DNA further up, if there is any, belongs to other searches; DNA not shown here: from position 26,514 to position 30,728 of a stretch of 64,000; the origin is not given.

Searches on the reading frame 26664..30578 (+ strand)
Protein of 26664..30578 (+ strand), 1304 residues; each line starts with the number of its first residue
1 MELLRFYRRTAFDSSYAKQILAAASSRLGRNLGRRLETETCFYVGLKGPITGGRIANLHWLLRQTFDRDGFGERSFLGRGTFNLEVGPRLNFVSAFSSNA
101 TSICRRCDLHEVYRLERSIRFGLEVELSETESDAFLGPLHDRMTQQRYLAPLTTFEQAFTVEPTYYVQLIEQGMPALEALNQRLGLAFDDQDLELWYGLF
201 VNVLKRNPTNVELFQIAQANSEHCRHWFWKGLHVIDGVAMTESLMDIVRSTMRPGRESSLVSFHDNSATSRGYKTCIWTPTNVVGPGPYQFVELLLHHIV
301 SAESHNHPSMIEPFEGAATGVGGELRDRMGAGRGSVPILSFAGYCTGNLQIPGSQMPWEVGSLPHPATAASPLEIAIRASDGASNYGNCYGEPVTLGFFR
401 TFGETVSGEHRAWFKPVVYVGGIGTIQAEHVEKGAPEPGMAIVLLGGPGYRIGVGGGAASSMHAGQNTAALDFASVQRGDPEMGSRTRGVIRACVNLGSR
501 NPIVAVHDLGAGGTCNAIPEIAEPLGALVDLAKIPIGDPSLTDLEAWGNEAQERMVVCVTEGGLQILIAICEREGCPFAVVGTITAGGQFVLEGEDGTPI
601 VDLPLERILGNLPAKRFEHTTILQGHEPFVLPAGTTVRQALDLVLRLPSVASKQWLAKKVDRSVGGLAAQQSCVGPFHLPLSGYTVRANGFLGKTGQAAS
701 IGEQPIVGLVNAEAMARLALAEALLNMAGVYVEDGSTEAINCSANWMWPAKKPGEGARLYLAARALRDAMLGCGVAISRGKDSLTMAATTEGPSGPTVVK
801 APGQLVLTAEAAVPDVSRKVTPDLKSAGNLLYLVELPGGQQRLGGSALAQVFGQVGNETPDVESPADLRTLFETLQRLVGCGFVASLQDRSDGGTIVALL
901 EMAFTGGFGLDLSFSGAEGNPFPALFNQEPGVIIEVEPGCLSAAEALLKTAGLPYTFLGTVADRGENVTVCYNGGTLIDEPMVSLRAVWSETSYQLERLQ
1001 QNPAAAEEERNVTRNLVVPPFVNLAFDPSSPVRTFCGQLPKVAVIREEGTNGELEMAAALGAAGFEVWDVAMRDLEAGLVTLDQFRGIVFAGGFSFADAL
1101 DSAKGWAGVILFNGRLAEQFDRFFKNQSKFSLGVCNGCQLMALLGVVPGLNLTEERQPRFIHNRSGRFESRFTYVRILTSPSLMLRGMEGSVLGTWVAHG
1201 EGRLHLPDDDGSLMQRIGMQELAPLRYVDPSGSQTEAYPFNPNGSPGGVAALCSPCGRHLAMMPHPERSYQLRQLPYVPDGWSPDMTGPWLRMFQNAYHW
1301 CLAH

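Call 46: search_protein_families(library=pfam, proteins=[window:26664-30578:+], max_evalue=0.0001)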
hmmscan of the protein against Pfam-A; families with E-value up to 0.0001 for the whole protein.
window:26664-30578:+ (1304 aa): 5 families
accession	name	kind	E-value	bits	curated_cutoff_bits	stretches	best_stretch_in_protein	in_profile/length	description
PF13507.12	GATase_5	-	1.6e-96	322.8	27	1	1040-1301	2-260/260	CobB/CobQ-like glutamine amidotransferase domain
PF02769.27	AIRS_C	-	4.2e-44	150.9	23.1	2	437-592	1-153/156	AIR synthase related protein, C-terminal domain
PF22689.1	FGAR-AT_PurM_N-like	-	8.7e-40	136.5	27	1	652-811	1-159/160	FGAR-AT PurM_N-like domain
PF18076.6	FGAR-AT_N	-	5.6e-18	65.4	26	1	40-147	2-104/115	Formylglycinamide ribonucleotide amidotransferase N-terminal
PF18072.6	FGAR-AT_linker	-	1.3e-12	48.4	26.6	1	177-226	1-49/50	Formylglycinamide ribonucleotide amidotransferase linker domain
